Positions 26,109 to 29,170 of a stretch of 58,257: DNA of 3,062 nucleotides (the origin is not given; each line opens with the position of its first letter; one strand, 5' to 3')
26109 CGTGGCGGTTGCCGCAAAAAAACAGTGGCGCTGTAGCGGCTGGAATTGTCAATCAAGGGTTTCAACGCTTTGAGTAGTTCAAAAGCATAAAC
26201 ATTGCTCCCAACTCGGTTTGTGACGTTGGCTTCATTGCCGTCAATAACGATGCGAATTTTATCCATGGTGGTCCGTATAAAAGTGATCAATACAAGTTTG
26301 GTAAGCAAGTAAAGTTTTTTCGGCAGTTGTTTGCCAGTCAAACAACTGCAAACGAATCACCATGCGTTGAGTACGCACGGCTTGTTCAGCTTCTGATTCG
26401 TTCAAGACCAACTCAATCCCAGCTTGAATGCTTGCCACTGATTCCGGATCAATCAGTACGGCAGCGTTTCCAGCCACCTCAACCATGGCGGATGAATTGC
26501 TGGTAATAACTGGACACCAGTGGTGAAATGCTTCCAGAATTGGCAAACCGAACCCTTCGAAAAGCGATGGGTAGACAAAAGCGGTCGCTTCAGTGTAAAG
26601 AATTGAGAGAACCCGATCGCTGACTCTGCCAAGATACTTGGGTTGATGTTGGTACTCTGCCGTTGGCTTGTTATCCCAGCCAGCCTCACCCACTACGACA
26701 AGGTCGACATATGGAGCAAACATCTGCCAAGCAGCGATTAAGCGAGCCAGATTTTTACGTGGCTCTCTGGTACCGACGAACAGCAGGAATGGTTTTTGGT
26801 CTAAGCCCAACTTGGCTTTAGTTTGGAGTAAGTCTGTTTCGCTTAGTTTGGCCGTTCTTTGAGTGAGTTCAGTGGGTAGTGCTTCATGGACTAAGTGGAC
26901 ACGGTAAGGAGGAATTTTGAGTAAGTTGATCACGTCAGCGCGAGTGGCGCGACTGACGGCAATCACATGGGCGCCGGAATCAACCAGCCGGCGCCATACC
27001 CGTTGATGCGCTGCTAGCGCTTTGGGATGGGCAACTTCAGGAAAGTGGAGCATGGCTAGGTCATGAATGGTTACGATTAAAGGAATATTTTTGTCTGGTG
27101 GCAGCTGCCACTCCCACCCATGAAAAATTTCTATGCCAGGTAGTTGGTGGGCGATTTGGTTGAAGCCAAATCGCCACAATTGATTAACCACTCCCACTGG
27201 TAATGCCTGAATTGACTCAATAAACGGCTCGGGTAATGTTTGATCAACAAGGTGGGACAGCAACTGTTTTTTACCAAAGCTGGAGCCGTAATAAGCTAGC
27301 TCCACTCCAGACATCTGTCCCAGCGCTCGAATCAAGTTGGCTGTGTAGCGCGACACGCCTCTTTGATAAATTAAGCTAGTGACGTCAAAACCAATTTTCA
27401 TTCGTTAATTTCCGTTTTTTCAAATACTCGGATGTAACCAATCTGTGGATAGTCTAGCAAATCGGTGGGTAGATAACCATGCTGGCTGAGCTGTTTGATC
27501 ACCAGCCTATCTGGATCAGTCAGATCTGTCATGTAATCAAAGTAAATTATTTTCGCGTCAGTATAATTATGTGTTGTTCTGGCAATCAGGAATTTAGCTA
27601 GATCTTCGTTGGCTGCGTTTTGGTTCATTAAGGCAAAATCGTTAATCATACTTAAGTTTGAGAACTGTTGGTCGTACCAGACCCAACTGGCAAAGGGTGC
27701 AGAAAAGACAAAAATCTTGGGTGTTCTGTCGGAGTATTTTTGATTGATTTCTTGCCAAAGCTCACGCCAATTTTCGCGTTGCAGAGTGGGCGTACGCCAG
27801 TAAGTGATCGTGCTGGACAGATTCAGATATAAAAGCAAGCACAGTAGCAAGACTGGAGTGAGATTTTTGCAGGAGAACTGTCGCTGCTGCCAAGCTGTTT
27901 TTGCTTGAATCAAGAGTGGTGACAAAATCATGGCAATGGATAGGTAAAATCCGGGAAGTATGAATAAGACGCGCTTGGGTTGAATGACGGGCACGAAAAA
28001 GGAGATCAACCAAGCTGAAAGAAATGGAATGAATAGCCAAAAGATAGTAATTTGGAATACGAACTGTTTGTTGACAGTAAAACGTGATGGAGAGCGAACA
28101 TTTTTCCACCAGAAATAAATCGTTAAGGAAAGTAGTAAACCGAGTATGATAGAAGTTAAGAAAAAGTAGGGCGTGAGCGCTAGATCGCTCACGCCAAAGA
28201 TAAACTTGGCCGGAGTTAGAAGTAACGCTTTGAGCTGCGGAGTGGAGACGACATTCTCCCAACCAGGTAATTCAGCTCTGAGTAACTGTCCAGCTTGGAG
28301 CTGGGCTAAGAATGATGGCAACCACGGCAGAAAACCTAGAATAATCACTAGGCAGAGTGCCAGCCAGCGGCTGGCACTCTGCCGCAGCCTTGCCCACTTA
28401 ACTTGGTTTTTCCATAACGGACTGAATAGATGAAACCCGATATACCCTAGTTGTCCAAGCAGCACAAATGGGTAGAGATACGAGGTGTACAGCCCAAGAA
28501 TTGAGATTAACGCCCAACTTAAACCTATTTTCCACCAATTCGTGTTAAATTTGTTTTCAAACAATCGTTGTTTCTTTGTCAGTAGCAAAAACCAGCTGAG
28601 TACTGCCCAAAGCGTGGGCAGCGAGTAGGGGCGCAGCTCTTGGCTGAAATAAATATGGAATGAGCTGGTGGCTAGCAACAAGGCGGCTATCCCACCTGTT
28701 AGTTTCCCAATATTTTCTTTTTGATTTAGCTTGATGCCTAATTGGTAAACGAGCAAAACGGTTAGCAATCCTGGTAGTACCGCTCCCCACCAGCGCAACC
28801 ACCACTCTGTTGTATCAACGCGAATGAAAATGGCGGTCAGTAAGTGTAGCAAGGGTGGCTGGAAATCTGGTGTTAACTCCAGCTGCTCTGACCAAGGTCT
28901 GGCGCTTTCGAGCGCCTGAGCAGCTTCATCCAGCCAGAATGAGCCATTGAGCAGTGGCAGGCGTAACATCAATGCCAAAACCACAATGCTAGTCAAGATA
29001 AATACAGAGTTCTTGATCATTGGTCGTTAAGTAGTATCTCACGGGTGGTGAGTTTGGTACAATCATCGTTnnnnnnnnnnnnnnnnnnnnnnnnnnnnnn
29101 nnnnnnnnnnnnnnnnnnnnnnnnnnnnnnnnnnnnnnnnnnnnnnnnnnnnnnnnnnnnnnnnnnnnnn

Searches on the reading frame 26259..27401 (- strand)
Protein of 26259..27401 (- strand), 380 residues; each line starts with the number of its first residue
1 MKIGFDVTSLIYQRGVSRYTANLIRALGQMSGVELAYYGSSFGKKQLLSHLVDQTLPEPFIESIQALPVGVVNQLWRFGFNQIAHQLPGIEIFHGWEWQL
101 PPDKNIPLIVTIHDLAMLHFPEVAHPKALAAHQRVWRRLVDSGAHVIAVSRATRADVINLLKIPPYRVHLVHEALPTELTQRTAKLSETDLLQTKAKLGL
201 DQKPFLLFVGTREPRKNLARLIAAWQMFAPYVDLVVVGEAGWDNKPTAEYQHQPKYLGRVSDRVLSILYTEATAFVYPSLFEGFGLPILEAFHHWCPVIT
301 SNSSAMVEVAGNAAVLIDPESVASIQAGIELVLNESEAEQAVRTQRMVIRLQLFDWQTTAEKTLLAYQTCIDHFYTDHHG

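Call 96: search_protein_families(library=ncbifam, proteins=[window:26259-27401:-], max_evalue=0.00001)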
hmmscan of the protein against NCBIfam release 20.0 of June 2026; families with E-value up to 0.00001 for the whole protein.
window:26259-27401:- (380 aa): 10 families
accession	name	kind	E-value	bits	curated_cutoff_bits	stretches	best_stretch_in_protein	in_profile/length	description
TIGR04047.1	MSMEG_0565_glyc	hypoth_equivalog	2.4e-22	79.5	259.85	1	119-368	119-372/373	MSMEG_0565 family glycosyltransferase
TIGR02149.1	glgA_Coryne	subfamily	7e-20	71.5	302.4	1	106-369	107-389/391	glycogen synthase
TIGR04157.1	glyco_rSAM_CFB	subfamily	3.5e-14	52.6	400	1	136-313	163-342/406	TIGR04157 family glycosyltransferase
NF047684.1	TeichurnBiosyTuaC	equivalog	3.3e-13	49.3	550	1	104-370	131-389/391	teichuronic acid biosynthesis protein TuaC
TIGR03449.1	mycothiol_MshA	equivalog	6.7e-12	45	462.5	1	100-371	120-404/406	D-inositol-3-phosphate glycosyltransferase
NF053787.1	GlcN_PG_synth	equivalog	7.9e-12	44.7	480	1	193-370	186-359/361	N-acetylglucosaminyl phosphatidylglycerol synthase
NF038295.1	EPS_HpsP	equivalog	5.4e-10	38.8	550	1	193-369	196-386/388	hormogonium polysaccharide biosynthesis glycosyltransferase HpsP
NF050063.1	ProtGlycPglJ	equivalog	8.7e-08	31.7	500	1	142-363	144-359/363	N-acetylgalactosamine-N,N'-diacetylbacillosaminyl-diphospho-undecaprenol 4-alpha-N-acetylgalactosaminyltransferase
TIGR03999.1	thiol_BshA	equivalog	6.3e-07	28.6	273.7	1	134-370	136-373/375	N-acetyl-alpha-D-glucosaminyl L-malate synthase BshA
NF041876.1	EPS_EpsE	equivalog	4e-06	26.3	400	1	253-346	277-373/389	exopolysaccharide biosynthesis GT4 family glycosyltransferase EpsE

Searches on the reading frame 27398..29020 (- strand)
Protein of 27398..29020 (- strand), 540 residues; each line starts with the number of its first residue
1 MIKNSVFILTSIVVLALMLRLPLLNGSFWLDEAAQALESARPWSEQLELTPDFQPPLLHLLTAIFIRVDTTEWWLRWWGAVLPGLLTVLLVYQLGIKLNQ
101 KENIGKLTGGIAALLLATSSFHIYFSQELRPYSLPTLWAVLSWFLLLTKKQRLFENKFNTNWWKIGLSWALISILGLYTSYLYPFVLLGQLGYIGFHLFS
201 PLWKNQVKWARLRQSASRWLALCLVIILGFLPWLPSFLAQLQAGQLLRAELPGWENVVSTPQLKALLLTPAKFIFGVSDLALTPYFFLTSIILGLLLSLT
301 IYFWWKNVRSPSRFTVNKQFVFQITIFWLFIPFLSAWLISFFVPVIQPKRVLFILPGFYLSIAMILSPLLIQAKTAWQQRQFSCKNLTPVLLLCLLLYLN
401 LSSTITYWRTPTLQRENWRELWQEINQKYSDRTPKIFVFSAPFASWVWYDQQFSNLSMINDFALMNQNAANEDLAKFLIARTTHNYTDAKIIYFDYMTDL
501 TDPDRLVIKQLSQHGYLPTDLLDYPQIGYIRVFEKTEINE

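Call 36: find_related_loci(query=A2, collection=genome_contigs, flank=10000)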
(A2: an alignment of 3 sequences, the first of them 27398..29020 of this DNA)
Query A2 (540 aa) in genome_contigs; peptide patterns used: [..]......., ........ (x = any residue, [..] = any of these).
170 stretches matched a pattern; 103 encode a relative of the query (tblastn E <= 1e-3); the best 80 are kept; 80 distinct loci.
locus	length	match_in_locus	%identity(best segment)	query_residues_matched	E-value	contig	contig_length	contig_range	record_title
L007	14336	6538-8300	83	1-536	2e-180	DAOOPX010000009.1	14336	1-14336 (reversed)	MAG TPA_asm: Candidatus Woesebacteria bacterium isolate AMR_MDS_2586 NODE_5175_length_14336_cov_4.312093, whole genome s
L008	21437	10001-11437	43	12-537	1e-121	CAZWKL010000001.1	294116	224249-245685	MAG TPA_asm: uncultured Pseudomonadales bacterium isolate binchicken_co173_42 genome assembly, contig: NODE_26_length_29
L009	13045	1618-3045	43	8-535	4e-117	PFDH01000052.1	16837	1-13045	MAG: Candidatus Pacebacteria bacterium CG10_big_fil_rev_8_21_14_0_10_44_11 CG10_8_21_14_0.10_scaffold_4805_c, whole geno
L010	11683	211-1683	42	3-535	3e-115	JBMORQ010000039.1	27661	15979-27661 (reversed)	MAG: Patescibacteria group bacterium isolate Betzabe_MAG184 MAG184_39, whole genome shotgun sequence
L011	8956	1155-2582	45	12-538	2e-115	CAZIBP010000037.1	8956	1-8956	MAG TPA_asm: uncultured Pseudomonadales bacterium isolate SRP093185_co1_41 genome assembly, contig: NODE_5833_length_895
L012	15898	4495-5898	45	22-537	3e-114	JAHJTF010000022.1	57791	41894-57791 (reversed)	MAG: Patescibacteria group bacterium isolate OS_PC_MetaG.mb.40 OS_PC_MetaG.mb.40_k141_328703, whole genome shotgun seque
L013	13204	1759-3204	43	12-537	4e-113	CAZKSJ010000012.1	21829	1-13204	MAG TPA_asm: uncultured Pseudomonadales bacterium isolate SRP239243_co2_85 genome assembly, contig: NODE_3809_length_218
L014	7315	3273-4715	44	10-537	3e-112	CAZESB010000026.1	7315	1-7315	MAG TPA_asm: uncultured Pseudomonadales bacterium isolate SRP193661_co1_63 genome assembly, contig: NODE_10121_length_73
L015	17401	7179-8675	42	11-537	2e-112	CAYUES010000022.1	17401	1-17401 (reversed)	MAG TPA_asm: uncultured Pseudomonadales bacterium isolate SRP329715_co2_11 genome assembly, contig: NODE_6311_length_174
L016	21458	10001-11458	43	8-537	5e-112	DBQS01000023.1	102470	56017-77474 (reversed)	MAG TPA_asm: Patescibacteria group bacterium UBA1388 UBA1388_contig_3683, whole genome shotgun sequence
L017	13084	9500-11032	40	7-537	8e-112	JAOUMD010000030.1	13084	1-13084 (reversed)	MAG: Candidatus Paceibacterota bacterium isolate 8_1_July_SF_Bin25 8_1_July_SF_Bin25_scaffold_681_c2, whole genome shotg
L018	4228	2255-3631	44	25-535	4e-112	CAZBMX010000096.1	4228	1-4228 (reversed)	MAG TPA_asm: uncultured Pseudomonadales bacterium isolate SRP192515_co1_124 genome assembly, contig: NODE_23565_length_4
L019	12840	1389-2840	41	12-537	5e-111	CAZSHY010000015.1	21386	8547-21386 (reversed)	MAG TPA_asm: uncultured Pseudomonadales bacterium isolate SRP286056_co1_709 genome assembly, contig: NODE_2891_length_21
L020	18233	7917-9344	43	12-538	1e-110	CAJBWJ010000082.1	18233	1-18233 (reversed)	uncultured bacterium isolate Loc080925-5-5m_bin-0562 genome assembly, contig: bin-0562:82/86, whole genome shotgun seque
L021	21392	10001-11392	44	22-534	2e-110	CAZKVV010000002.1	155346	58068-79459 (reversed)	MAG TPA_asm: uncultured Pseudomonadales bacterium isolate SRP286056_co2_531 genome assembly, contig: NODE_73_length_1553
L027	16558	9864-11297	43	25-536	2e-107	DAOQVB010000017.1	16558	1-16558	MAG TPA_asm: Candidatus Woesebacteria bacterium isolate AMR_MDS_1099 NODE_3971_length_16558_cov_5.574683, whole genome s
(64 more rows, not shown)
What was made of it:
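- Nearly all of the 80 related loci come from records titled as Patescibacteria-group MAGs or as unclassified or probably mislabelled MAGs (call 36).
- Tried and rejected: The PMT-like neighbour was used as the anchor instead (call 36).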

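Call 54: search_protein_families(library=pfam, proteins=[L007:742-1329:+, L007:1345-2223:-, L007:2320-2988:+, L007:3037-4161:-, L007:4301-5506:+, L027:1837-2952:-], max_evalue=0.1)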
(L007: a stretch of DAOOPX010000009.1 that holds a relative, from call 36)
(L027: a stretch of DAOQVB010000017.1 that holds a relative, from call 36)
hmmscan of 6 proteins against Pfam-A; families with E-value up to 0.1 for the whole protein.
L007:742-1329:+ (195 aa): 0 families

L007:1345-2223:- (292 aa): 1 family
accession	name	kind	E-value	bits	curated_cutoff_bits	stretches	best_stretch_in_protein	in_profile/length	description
PF03350.21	UPF0114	-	0.06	14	23.1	0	140-193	48-102/117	Uncharacterized protein family, UPF0114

L007:2320-2988:+ (222 aa): 0 families

L007:3037-4161:- (374 aa): 1 family
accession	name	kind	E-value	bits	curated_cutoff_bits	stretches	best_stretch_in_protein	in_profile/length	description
PF16740.10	SKA2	-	0.095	12.9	30.1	0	88-140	37-87/110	Spindle and kinetochore-associated protein 2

L007:4301-5506:+ (401 aa): 0 families

L027:1837-2952:- (371 aa): 0 families

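Call 85: search_protein_families(library=pfam, proteins=[window:27398-29020:-], max_evalue=0.001)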
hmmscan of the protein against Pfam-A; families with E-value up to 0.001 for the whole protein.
window:27398-29020:- (540 aa): 0 families

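Call 96: search_protein_families(library=ncbifam, proteins=[window:27398-29020:-], max_evalue=0.00001)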
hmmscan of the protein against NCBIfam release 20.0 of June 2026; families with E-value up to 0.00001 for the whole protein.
window:27398-29020:- (540 aa): 0 families
